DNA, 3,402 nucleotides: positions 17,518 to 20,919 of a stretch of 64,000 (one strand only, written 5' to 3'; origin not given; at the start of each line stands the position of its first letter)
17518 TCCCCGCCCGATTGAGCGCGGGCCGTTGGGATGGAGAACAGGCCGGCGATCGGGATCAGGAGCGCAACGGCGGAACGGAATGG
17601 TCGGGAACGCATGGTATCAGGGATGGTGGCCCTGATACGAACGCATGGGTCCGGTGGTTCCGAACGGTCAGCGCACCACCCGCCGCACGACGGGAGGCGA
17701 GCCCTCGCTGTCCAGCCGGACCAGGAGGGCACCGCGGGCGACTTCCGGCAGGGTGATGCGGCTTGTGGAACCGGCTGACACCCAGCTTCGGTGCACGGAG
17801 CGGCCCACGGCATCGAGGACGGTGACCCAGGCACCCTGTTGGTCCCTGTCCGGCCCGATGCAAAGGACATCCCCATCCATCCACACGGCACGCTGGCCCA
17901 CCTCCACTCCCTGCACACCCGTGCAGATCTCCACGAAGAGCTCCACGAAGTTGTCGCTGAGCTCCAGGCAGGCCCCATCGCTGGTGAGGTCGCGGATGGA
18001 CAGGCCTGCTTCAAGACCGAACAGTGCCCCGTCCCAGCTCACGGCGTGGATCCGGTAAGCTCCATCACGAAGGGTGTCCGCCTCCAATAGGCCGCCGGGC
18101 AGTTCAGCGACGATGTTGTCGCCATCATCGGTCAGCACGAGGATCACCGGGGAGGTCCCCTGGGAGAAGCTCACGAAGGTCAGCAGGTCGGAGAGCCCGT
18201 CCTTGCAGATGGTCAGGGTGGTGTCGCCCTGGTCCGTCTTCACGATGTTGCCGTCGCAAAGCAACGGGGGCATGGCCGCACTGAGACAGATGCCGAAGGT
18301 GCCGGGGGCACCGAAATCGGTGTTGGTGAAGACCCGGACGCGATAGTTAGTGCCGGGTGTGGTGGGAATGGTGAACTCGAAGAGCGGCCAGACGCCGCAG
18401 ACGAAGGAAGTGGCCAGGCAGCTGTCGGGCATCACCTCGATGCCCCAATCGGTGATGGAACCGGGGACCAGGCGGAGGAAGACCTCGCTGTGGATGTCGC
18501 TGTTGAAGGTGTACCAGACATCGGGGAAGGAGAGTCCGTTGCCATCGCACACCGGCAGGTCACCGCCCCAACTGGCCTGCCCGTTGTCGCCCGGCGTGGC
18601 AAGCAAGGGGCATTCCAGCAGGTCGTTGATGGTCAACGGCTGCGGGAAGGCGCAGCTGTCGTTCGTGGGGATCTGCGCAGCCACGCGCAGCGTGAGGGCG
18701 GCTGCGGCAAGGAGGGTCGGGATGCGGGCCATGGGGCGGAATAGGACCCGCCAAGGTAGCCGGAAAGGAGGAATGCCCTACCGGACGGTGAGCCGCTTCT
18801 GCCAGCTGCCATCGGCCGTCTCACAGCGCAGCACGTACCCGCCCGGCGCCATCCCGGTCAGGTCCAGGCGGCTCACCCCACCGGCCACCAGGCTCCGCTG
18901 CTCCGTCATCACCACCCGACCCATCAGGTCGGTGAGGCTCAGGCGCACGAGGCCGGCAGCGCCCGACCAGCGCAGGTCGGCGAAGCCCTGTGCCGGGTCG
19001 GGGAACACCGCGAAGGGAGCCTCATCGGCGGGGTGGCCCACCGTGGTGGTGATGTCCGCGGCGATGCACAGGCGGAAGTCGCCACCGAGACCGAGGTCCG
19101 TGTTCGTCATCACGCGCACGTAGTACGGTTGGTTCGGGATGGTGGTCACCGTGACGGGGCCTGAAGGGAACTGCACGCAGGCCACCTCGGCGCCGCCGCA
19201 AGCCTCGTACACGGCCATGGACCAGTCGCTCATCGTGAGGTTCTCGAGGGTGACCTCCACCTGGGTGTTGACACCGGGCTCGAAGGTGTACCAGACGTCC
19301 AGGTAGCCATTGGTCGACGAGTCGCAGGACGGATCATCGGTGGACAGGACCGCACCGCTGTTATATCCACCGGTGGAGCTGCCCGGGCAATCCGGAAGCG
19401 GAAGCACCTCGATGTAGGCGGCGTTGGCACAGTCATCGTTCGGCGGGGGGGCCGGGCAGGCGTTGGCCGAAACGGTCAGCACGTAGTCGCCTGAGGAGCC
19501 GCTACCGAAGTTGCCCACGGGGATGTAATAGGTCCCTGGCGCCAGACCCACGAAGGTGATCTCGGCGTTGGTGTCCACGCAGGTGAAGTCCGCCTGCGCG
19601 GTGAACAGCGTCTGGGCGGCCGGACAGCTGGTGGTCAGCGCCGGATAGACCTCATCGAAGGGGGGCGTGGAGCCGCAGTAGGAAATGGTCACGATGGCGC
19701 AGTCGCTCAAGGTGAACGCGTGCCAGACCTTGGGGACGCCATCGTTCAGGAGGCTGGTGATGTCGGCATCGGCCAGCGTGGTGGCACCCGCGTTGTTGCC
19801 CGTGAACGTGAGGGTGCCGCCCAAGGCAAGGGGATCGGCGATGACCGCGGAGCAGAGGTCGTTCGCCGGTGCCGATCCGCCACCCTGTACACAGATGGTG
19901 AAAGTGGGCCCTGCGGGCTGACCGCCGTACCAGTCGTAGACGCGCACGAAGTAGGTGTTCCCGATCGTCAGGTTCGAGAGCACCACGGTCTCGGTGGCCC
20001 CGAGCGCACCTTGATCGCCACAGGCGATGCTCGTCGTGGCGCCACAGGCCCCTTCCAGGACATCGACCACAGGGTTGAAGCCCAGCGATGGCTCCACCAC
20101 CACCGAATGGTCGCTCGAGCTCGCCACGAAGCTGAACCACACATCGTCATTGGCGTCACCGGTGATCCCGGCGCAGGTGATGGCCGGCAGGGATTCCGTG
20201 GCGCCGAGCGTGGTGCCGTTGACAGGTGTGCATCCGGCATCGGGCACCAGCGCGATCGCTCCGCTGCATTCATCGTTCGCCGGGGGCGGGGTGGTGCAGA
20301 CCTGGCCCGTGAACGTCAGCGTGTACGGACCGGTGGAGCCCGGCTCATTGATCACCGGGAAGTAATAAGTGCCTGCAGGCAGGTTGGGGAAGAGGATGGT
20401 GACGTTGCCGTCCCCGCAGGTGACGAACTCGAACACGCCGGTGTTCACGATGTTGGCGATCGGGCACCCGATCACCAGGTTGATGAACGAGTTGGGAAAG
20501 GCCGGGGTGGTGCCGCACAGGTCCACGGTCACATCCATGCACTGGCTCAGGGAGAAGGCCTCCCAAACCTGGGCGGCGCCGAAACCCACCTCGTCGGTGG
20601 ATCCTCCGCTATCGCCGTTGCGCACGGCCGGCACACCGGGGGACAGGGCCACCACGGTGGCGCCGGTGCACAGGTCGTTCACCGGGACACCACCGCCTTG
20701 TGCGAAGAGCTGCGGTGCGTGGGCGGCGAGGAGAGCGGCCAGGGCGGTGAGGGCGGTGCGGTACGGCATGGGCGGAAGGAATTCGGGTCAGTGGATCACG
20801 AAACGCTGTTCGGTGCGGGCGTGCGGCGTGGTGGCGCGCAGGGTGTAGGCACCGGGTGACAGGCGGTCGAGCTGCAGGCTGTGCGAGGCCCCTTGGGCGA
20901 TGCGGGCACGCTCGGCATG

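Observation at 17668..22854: Cluster of three paralogous T9SS cargo genes built from recently duplicated roughly 130-aa Cys-containing repeat domains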

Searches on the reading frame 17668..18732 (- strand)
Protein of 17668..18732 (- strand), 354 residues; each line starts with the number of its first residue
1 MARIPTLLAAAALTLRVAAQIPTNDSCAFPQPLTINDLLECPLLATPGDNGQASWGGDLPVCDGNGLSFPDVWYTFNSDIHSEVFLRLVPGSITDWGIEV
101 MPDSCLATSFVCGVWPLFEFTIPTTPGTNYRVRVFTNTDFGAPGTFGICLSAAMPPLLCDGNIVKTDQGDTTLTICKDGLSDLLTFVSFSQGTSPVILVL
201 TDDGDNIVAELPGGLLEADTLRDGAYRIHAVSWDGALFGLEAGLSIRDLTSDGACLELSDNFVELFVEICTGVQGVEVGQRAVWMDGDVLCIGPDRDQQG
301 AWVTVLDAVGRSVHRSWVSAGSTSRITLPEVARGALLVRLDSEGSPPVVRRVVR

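Call 3: search_protein_families(library=pfam, proteins=[window:17668-18732:-], max_evalue=1)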
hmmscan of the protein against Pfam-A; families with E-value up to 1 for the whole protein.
window:17668-18732:- (354 aa): 2 families
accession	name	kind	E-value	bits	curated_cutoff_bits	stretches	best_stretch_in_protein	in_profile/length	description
PF23759.1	GBD_T9SS_assoc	-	0.0013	19.5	27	1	24-146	2-114/116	Galactose binding domain-like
PF04443.18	LuxE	-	0.12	11.7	24.9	1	170-203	317-350/391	Acyl-protein synthetase, LuxE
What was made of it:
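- PF23759 on the B modules (call 3).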

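Call 4: search_protein_families(library=ncbifam, proteins=[window:17668-18732:-], max_evalue=1)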
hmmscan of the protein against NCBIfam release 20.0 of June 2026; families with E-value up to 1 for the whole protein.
window:17668-18732:- (354 aa): 1 family
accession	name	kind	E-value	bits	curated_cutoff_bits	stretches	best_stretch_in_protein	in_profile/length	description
NF050806.1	TransRegFixKCaul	equivalog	0.079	12.2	300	1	203-246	40-83/215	transcriptional regulator FixK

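Call 32: find_homologous_proteins(query=window:17668-18732:-, max_evalue=0.001)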
Query window:17668-18732:- (354 aa): 12 proteins with E <= 0.001 among 8000 candidates.
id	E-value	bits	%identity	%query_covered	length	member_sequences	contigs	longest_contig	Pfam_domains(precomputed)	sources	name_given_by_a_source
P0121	1.5e-237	805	100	100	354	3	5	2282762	-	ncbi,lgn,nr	ncbi:MAG: hypothetical protein IPM49_10220 [Flavobacteriales bacterium]|nr:hypothetical protein [Fla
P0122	1.9e-193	660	82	100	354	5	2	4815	-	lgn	-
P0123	4.1e-189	646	80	100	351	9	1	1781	-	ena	-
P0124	1.4e-182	625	77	100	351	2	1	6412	-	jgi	jgi:hypothetical protein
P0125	7.9e-159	546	68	100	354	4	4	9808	-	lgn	-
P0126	3.9e-124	432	57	95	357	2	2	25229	PF23759.2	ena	-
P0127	2.7e-119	416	56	95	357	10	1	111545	PF23759.2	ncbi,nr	ncbi:MAG: hypothetical protein IPK99_11920 [Flavobacteriales bacterium]|nr:hypothetical protein [Fla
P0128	1.1e-109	385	54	91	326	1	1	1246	PF23759.2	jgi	jgi:hypothetical protein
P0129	9.8e-93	329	76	57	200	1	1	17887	-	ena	-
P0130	8.1e-53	198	35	95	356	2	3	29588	PF18962.8,PF23759.2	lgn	-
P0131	8.0e-42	161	34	95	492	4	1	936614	PF23759.2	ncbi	-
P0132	6.1e-13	66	37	37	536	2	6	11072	PF18962.8,PF23759.2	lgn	-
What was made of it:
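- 17668..18732 (-): p1 gene, 354 aa: signal peptide + B + 4-Cys middle domain + type A CTD. It starts 45 nt after the p2 stop. The product is 100% identical to NCBI MAG protein IPM49_10220 (call 32).
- On T9SS type A cargo: the source is a Flavobacteriales MAG (call 32);
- Tried and rejected: The source MAG was identified through p1 instead (call 32).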

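Call 33: find_encoding_contigs(protein=P0121, flank=6000, max_places=2)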
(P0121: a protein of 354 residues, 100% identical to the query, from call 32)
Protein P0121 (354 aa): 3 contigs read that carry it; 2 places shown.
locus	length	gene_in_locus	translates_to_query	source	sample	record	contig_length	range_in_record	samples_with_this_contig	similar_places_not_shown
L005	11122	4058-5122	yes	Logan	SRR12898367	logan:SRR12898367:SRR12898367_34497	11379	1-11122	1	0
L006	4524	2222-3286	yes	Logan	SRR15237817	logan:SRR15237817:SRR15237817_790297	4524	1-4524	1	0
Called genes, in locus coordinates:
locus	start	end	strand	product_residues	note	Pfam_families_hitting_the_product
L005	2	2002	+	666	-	?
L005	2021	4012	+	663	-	PF23759:GBD_T9SS_assoc, PF18962:Por_Secre_tail (weak)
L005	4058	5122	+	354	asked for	-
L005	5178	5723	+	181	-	PF13620:CarboxypepD_reg (weak)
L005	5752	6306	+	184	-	PF06052:3-HAO, PF07883:Cupin_2 (weak)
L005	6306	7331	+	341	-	PF04909:Amidohydro_2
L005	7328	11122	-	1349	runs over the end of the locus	?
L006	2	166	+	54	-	?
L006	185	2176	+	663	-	PF23759:GBD_T9SS_assoc, PF18962:Por_Secre_tail (weak)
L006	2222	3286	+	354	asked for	-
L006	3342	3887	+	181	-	PF13620:CarboxypepD_reg (weak)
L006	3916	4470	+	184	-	PF06052:3-HAO, PF07883:Cupin_2 (weak)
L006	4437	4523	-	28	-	?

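Call 36: search_protein_families(library=pfam, proteins=[P0130, P0131], max_evalue=10)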
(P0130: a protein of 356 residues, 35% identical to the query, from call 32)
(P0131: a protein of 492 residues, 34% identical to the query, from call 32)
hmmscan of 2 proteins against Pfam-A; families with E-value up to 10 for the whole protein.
P0130 (356 aa): 4 families
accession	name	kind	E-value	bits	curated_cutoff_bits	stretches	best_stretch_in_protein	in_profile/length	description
PF18962.6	Por_Secre_tail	-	1.9e-09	38.1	27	1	281-355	1-75/75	Secretion system C-terminal sorting domain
PF23759.1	GBD_T9SS_assoc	-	2.9e-07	31.2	27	1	23-144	2-114/116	Galactose binding domain-like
PF11589.14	DUF3244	-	0.052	14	25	1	301-344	42-85/96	Domain of unknown function (DUF3244)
PF21226.3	MalQ_N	-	0.21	12.4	24.1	1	313-355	46-89/91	MalQ N-terminal beta sandwich domain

P0131 (492 aa): 6 families
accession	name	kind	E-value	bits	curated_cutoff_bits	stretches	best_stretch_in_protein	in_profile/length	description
PF23759.1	GBD_T9SS_assoc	-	2.3e-11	44.4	27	1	167-287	1-115/116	Galactose binding domain-like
PF14016.12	DUF4232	-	0.0058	17.2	27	1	9-62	61-114/129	Domain of unknown function (DUF4232)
PF18962.6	Por_Secre_tail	-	0.029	15.1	27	1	432-490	18-74/75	Secretion system C-terminal sorting domain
PF00630.25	Filamin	-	0.16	13.3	26.9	1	53-144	8-82/93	Filamin/ABP280 repeat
PF07495.19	Y_Y_Y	-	0.37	11.2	26.6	1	123-138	25-40/65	Y_Y_Y domain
PF04151.21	PPC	-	1.4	10.2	25.9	1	120-141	46-67/70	Bacterial pre-peptidase C-terminal domain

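Call 40: predict_structure(alignment_id=A2)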
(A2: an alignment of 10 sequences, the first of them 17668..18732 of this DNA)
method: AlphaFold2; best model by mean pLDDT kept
length: 354 residues; sequences in the alignment: 10
mean_pLDDT: 77.0   pTM: 0.40
mean pLDDT of the five models: 77.0, 67.1, 61.1, 59.1, 55.8
residues with pLDDT >= 90: 59; 70-90: 210; 50-70: 52; < 50: 33
segments of 3 or more residues with pLDDT < 50: 1-20, 155-157, 271-279
pLDDT, mean of each block of 10 residues (from residue 1): 42 36 71 76 76 64 61 88 85 84 77 76 86 77 84 58 78 76 81 80 94 85 90 88 93 84 83 41 84 79 85 89 84 81 80 76
secondary structure, 60 per line:
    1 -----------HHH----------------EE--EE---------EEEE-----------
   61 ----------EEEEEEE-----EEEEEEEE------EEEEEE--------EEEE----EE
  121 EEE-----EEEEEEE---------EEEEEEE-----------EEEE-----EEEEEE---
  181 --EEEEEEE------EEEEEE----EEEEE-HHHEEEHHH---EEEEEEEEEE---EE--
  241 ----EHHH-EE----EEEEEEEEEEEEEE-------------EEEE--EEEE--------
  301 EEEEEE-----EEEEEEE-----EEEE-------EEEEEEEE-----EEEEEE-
elements in order: E46-49 E71-77 E83-90 E97-102 E111-114 E119-123 E129-135 E145-151 E163-166 E172-177 E183-189 E196-201 E206-210 E215-217 E224-233 E256-269 E283-286 E289-292 E301-306 E312-318 E324-327 E335-342 E348-353
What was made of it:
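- On T9SS type A cargo: Residues 1-20 of p1 have pLDDT below 50 (call 40).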

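Call 42: fold_search(model_id=the predicted structure, library=pdb)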
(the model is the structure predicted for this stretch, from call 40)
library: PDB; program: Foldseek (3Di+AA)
matches with E <= 10: 1589; with E <= 0.001: 125
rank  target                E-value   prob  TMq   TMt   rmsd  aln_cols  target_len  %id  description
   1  5k6w_A                8.7e-07  1.00  0.20  0.16  17.1       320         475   14  Sidekick-1 immunoglobulin domains 1-5 (released 2016-09-28)
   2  5xwx_A                1.5e-06  1.00  0.20  0.19  17.2       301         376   15  Crystal structure of the four N-terminal immunoglogulin domains of Sidekick-1 protein (released 2018-08-29)
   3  5k6u_A                3.1e-06  1.00  0.19  0.18  17.4       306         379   16  Sidekick-1 immunoglobulin domains 1-4, crystal form 1 (released 2016-09-28)
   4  5uv6_B                6.4e-06  1.00  0.20  0.24  20.4       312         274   13  Crystal structure of human Opioid Binding Protein/Cell Adhesion Molecule Like (OPCML) (released 2018-03-21)
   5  5hcc_B                1.8e-05  1.00  0.23  0.16  12.9       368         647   10  Ternary complex of human Complement C5 with Ornithodoros moubata OmCI and Dermacentor andersoni RaCI3. (released 2016-03-30)
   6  5k6z_B                1.8e-05  1.00  0.19  0.18  17.3       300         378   14  Sidekick chimera containing sidekick-2 immunoglobulin domains 1-2 and sidekick-1 immunoglobulin domains 3-4 (released 2016-09-28)
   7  7qiv_A                2.2e-05  1.00  0.23  0.15  13.2       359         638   10  Structure of human C3b in complex with the EWE nanobody (released 2022-02-16)
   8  5uv6_A                2.4e-05  1.00  0.20  0.24  19.4       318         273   11  Crystal structure of human Opioid Binding Protein/Cell Adhesion Molecule Like (OPCML) (released 2018-03-21)
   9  4dwh_C                3.1e-05  1.00  0.17  0.27  13.8       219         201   12  Structure of the major type 1 pilus subunit FIMA bound to the FIMC (2.5 A resolution) (released 2012-05-30)
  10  8ayh_B                3.1e-05  1.00  0.24  0.12  12.6       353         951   11  Structure of Complement C5 in Complex with small molecule inhibitor and CVF (released 2022-12-21)
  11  7ad7_B                3.1e-05  0.97  0.17  0.12  18.6       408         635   10  Crystal structure of human complement C5 in complex with the K8 bovine knob domain peptide. (released 2021-03-10)
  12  6fwv_B                3.7e-05  0.91  0.13  0.09  23.8       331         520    8  The Bacillus anthracis TIE protein (released 2018-08-08)
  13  7c7u_B                4.1e-05  0.99  0.17  0.11  18.1       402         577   10  Biofilm associated protein - BSP domain (released 2021-05-12)
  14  6x3a                  4.3e-05  1.00  0.18  0.20  20.1       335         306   11  Crystal structure of the FN4-FN6 domains of human PTPRD (released 2021-05-26)
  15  1fnh                  4.3e-05  0.99  0.17  0.21  17.5       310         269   11  CRYSTAL STRUCTURE OF HEPARIN AND INTEGRIN BINDING SEGMENT OF HUMAN FIBRONECTIN (released 1999-03-16)
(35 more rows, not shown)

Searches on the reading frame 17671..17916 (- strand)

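Call 36: search_protein_families(library=pfam, proteins=[window:17671-17916:-], max_evalue=10)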
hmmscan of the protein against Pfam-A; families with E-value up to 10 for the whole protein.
seq(82 aa): 1 family
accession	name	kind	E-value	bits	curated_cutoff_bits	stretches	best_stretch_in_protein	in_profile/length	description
PF11589.14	DUF3244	-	0.057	13.9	25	1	11-60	24-75/96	Domain of unknown function (DUF3244)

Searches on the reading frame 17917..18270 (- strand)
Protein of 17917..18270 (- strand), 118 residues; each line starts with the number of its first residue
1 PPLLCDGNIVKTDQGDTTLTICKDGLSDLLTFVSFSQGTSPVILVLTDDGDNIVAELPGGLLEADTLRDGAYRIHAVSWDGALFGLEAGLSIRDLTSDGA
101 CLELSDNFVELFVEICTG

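Call 36: search_protein_families(library=pfam, proteins=[window:17917-18264:-], max_evalue=10)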
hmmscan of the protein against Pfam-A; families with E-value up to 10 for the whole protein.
seq(116 aa): 1 family
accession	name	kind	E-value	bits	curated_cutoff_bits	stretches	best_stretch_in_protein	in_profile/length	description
PF04443.18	LuxE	-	0.02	14.3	24.9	1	14-48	317-351/391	Acyl-protein synthetase, LuxE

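Call 51: find_homologous_proteins(query=window:17917-18270:-, max_evalue=0.001)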
Query seq(118 aa) (118 aa): 1 proteins with E <= 0.001 among 33 candidates.
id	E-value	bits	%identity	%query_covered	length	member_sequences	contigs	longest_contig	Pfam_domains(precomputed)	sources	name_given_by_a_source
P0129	2.6e-62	226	89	99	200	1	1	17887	-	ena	-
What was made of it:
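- Tried and rejected: Homologue search with the p1 middle domain alone: one hit, a limit of the word index (call 51).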

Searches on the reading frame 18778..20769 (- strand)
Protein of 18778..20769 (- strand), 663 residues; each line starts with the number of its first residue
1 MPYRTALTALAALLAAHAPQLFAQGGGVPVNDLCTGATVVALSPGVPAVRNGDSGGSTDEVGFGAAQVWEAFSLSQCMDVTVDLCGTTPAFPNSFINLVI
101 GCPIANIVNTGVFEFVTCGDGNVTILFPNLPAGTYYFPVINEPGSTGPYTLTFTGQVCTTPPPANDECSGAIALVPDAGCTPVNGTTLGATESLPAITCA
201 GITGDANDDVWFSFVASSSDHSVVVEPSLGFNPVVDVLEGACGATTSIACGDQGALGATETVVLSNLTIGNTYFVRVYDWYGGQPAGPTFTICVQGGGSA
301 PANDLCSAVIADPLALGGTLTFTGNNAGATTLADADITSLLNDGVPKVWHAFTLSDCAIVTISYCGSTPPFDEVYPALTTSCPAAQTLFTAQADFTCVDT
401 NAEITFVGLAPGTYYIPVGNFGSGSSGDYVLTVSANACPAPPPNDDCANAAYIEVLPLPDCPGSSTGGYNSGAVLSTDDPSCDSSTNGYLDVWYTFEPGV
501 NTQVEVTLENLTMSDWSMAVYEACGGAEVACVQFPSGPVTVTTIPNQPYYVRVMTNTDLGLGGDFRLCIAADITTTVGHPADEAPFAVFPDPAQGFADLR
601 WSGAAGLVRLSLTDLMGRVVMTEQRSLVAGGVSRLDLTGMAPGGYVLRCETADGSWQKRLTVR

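Call 3: search_protein_families(library=pfam, proteins=[window:18778-20769:-], max_evalue=1)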
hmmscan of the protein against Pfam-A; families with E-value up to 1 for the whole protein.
window:18778-20769:- (663 aa): 5 families
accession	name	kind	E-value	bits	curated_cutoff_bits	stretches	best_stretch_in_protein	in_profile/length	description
PF23759.1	GBD_T9SS_assoc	-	3.4e-23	82.6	27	2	444-558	2-107/116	Galactose binding domain-like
PF18962.6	Por_Secre_tail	-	6.8e-05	23.5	27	1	588-661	1-74/75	Secretion system C-terminal sorting domain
PF07495.19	Y_Y_Y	-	0.004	17.5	26.6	0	117-137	23-42/65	Y_Y_Y domain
PF04151.21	PPC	-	0.011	17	25.9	0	352-418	7-68/70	Bacterial pre-peptidase C-terminal domain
PF16656.11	Pur_ac_phosph_N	-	0.056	14.4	30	0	255-282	56-82/93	Purple acid Phosphatase, N-terminal domain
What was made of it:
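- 19888..20289 (-): p2 module B1 (PF23759-type). PF23759 matches p2 in two stretches (call 3).
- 19060..19449 (-): p2 module B2 (PF23759 GBD_T9SS_assoc; best stretch is residues 444-558). PF23759 82.6 bits against a cutoff of 27 (call 3)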

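Call 4: search_protein_families(library=ncbifam, proteins=[window:18778-20769:-], max_evalue=1)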
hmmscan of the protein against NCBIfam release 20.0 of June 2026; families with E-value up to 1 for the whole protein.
window:18778-20769:- (663 aa): 3 families
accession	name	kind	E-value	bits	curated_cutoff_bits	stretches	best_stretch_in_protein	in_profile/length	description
TIGR04183.1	Por_Secre_tail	domain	6.3e-06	26.1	23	1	588-662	1-71/72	T9SS type A sorting domain-containing protein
NF038113.1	T9SSA_dep_M36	equivalog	0.00049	18.4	885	1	583-662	790-868/869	T9SS-dependent M36 family metallopeptidase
NF045619.1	adhes_GNV_Cterm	subfamily_domain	0.012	14.8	180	0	115-154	303-344/458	BapA/Bap/LapF family large adhesin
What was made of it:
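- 18781..19044 (-): p2 type A CTD. PF18962 23.5 bits is below its cutoff of 27 (calls 3, 4).
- On T9SS type A cargo: p2: TIGR04183 26.1 bits (cutoff 23), but PF18962 23.5 bits is below 27 (calls 3, 4).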
